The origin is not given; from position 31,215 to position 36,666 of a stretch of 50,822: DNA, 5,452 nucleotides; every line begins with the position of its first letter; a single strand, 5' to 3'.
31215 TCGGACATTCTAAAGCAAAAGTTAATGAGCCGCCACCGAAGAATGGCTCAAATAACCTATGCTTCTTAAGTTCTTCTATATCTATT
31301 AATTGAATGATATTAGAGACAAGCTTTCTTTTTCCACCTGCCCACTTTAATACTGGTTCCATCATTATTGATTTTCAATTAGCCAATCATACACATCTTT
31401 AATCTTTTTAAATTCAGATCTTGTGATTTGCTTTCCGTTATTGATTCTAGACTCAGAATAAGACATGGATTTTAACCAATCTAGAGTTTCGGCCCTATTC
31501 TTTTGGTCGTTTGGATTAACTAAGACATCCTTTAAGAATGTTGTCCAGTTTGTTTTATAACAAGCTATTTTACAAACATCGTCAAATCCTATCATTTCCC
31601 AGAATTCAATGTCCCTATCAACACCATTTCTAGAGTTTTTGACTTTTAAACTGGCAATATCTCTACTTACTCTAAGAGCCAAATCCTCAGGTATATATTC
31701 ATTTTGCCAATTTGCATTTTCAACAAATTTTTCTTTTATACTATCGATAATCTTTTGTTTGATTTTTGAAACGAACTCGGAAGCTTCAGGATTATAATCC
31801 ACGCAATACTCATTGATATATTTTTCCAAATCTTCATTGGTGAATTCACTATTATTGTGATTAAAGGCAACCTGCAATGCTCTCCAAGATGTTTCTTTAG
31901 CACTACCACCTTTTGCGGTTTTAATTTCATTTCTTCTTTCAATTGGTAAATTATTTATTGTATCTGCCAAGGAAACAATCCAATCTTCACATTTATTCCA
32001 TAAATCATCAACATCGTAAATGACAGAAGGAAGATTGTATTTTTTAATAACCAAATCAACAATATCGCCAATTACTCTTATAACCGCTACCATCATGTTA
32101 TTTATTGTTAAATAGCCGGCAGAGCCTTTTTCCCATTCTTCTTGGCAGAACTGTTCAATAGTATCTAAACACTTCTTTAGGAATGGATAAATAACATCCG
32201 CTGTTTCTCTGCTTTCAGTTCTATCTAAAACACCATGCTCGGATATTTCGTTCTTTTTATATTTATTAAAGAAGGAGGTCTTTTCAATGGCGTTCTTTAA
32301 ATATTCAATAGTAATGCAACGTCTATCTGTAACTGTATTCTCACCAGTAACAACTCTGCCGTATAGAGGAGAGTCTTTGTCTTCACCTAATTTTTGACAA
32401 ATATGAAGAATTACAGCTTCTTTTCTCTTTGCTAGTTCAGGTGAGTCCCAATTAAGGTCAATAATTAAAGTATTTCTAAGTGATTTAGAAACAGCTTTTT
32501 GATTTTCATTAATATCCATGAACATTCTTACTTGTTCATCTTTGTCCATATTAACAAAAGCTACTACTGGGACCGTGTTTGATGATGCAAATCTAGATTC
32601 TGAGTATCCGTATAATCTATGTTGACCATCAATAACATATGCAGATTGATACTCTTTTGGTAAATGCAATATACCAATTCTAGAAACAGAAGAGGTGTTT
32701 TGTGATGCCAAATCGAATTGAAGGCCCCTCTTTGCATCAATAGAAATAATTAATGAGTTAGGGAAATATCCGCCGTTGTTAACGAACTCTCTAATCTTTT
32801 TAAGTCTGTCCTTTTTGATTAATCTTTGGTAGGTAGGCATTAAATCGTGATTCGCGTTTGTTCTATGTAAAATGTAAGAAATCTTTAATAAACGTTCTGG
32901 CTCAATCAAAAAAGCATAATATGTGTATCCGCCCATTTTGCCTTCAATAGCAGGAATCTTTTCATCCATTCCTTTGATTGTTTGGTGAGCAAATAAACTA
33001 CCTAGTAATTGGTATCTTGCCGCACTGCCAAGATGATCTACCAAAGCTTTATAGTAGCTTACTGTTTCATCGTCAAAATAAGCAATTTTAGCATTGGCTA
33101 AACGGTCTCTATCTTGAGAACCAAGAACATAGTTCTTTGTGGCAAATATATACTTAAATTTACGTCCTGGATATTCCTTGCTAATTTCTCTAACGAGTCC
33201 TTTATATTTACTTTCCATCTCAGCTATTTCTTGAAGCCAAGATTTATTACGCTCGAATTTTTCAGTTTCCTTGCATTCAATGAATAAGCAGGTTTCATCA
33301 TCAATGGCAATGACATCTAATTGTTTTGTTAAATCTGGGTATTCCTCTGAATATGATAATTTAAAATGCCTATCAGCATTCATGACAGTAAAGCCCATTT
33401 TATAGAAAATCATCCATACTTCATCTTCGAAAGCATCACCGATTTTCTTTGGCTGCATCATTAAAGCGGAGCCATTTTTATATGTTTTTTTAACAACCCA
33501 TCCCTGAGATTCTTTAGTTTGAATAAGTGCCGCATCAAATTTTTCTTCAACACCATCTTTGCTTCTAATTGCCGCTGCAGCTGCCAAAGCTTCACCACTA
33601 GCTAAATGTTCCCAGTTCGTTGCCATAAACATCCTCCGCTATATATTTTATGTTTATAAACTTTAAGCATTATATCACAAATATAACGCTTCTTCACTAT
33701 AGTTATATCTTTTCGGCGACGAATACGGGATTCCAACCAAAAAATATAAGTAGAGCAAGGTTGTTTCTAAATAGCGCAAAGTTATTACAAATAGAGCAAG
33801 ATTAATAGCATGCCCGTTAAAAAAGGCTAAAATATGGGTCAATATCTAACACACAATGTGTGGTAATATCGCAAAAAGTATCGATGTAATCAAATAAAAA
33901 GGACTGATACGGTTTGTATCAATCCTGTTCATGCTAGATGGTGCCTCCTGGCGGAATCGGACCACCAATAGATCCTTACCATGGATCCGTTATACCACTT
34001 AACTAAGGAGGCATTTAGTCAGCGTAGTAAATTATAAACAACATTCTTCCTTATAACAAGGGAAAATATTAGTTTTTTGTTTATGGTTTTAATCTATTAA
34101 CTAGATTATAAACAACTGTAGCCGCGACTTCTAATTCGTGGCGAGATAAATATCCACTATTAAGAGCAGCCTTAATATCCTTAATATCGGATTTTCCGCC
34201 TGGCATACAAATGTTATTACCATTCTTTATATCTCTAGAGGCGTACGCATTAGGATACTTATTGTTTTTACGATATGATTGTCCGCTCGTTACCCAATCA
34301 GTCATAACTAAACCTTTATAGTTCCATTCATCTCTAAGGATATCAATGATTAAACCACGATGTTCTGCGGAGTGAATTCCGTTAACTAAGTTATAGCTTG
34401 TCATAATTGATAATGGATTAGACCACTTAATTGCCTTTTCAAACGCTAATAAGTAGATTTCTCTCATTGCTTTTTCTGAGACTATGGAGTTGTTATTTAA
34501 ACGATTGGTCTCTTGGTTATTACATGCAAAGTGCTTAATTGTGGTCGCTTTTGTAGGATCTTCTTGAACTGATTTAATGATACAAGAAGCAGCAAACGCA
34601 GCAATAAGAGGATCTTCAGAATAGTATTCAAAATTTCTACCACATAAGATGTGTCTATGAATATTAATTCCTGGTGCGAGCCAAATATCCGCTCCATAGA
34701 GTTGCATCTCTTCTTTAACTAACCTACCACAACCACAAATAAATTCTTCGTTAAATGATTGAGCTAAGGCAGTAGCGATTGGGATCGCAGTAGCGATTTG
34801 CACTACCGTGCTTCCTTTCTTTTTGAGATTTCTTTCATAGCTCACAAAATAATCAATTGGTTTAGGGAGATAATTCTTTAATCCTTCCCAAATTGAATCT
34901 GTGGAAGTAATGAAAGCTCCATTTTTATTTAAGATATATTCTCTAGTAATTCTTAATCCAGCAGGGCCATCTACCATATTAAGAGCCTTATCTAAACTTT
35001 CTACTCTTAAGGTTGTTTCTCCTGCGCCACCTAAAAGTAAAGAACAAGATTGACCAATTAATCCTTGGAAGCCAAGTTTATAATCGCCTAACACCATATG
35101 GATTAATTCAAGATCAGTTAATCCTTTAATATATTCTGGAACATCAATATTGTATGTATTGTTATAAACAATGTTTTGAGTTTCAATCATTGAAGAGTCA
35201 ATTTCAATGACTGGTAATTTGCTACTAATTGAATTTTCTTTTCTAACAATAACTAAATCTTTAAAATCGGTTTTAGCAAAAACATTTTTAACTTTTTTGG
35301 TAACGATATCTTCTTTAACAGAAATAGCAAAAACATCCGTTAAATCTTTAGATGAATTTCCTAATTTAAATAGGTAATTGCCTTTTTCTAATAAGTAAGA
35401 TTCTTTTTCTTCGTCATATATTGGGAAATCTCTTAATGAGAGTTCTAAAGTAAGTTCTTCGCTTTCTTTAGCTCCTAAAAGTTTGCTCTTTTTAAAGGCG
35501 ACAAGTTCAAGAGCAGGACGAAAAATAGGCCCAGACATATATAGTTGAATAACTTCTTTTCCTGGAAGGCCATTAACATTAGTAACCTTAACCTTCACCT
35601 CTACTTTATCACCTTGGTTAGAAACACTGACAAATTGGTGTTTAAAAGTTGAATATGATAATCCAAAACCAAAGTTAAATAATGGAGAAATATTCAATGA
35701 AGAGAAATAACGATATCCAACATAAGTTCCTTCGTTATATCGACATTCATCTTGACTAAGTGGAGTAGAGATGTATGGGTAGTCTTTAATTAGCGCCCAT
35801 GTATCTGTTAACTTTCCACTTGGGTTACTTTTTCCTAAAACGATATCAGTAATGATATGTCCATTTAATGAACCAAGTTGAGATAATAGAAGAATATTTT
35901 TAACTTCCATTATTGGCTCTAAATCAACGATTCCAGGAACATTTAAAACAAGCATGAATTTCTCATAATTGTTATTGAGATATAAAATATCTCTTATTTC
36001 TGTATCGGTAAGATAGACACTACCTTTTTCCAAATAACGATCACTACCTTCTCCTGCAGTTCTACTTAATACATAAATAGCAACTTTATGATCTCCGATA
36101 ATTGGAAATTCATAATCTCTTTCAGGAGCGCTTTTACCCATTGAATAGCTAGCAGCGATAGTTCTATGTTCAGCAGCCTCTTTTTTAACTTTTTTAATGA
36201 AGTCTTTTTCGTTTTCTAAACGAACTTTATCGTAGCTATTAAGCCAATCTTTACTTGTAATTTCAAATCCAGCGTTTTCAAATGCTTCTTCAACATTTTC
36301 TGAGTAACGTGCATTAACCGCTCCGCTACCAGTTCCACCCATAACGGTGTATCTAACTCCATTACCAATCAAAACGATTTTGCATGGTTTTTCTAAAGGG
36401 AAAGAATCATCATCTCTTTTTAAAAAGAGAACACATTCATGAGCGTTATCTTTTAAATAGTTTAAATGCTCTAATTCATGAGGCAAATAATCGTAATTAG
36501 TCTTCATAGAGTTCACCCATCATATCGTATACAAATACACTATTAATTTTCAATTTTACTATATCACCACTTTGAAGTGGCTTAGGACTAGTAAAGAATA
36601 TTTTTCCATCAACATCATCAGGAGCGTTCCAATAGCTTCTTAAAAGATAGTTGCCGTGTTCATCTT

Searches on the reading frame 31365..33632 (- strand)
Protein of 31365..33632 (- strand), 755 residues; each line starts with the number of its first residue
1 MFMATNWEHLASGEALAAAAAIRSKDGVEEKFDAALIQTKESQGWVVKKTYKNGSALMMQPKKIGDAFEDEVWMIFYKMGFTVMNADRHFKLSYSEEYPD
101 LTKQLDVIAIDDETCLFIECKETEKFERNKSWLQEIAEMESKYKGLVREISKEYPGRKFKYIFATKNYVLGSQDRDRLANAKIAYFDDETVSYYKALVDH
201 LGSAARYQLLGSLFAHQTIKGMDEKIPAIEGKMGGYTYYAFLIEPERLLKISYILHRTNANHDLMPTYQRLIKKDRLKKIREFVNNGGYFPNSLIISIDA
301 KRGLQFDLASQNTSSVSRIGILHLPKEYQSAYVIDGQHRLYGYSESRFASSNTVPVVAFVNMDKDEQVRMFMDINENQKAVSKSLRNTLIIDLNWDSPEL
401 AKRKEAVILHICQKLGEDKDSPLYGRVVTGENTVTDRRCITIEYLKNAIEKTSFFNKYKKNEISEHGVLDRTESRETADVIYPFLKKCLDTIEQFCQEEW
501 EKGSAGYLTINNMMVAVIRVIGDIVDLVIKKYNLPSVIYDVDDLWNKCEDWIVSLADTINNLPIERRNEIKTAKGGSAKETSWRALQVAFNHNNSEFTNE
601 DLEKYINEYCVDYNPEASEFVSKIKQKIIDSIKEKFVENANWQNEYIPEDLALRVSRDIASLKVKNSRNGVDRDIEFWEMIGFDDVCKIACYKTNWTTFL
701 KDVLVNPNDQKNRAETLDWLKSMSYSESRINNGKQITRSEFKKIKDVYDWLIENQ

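Call 9: search_protein_families(library=pfam, proteins=[window:31365-33632:-], max_evalue=0.001)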
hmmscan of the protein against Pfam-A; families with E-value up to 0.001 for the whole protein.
window:31365-33632:- (755 aa): 1 family
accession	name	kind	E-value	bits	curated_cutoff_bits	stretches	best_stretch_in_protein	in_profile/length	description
PF14072.11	DndB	-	1.8e-17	63.9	29.1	1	226-386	1-159/338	DNA-sulfur modification-associated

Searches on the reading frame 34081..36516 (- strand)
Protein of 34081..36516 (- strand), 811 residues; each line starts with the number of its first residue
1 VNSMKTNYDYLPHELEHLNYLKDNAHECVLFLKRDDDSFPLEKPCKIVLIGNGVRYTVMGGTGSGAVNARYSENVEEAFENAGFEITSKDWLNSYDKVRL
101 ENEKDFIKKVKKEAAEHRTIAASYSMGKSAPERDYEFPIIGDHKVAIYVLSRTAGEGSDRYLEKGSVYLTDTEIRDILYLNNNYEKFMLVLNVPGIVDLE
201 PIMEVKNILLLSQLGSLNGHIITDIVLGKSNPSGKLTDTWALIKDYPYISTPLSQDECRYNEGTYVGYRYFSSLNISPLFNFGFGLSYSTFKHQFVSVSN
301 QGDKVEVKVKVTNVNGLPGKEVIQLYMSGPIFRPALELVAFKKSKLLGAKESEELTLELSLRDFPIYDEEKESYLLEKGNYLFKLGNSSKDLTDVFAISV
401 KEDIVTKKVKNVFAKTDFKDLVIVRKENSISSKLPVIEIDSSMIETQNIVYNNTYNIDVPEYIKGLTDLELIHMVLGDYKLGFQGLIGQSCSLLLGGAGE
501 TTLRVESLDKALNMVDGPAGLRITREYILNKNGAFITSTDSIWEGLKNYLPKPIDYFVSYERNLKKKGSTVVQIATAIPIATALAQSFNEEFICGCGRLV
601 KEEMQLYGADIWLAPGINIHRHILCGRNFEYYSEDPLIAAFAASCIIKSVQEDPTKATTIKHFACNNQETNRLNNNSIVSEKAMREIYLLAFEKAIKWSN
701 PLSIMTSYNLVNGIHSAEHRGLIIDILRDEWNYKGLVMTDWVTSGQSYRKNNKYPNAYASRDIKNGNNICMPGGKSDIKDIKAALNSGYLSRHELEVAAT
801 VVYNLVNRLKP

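Call 9: search_protein_families(library=pfam, proteins=[window:34081-36516:-], max_evalue=0.001)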
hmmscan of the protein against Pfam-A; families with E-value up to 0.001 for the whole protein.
window:34081-36516:- (811 aa): 3 families
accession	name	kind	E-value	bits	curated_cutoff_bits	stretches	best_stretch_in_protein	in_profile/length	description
PF00933.27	Glyco_hydro_3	-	1.4e-30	107.3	27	1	571-804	78-315/316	Glycosyl hydrolase family 3 N terminal domain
PF01915.27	Glyco_hydro_3_C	-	2.4e-20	73.8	31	1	31-288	3-200/200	Glycosyl hydrolase family 3 C-terminal domain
PF14310.12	Fn3-like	-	3.1e-12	46.9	25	1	321-389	1-71/71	Fibronectin type III-like domain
